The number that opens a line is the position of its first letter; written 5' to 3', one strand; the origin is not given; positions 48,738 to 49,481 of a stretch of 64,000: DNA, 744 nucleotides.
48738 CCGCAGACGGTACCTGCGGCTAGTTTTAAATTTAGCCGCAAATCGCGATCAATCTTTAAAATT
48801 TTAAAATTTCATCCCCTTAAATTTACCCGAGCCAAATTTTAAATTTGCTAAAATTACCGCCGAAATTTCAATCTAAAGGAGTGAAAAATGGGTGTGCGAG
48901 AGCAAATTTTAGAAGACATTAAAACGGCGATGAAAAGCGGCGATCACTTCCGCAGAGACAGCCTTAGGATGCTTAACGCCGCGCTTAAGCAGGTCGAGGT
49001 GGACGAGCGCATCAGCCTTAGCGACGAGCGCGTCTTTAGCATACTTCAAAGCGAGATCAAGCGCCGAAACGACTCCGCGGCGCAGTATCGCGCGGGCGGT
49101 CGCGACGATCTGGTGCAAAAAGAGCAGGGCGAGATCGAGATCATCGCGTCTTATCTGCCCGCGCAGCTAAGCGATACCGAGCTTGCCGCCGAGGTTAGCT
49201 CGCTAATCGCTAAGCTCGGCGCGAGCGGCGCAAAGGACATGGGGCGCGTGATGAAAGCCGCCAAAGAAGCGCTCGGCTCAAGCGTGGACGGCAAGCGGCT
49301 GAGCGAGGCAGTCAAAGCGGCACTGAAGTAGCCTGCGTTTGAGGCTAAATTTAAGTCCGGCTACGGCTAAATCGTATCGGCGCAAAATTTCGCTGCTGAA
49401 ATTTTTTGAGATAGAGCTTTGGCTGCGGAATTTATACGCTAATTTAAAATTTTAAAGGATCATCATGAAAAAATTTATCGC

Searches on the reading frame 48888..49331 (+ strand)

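Call 50: search_protein_families(library=pfam, proteins=[window:48888-49331:+])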
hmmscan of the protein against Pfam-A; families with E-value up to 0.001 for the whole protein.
window:48888-49331:+ (147 aa): 1 family
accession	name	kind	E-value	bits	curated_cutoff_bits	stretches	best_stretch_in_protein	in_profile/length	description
PF09424.15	YqeY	-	2.3e-48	164.3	27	1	5-146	2-143/143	Yqey-like protein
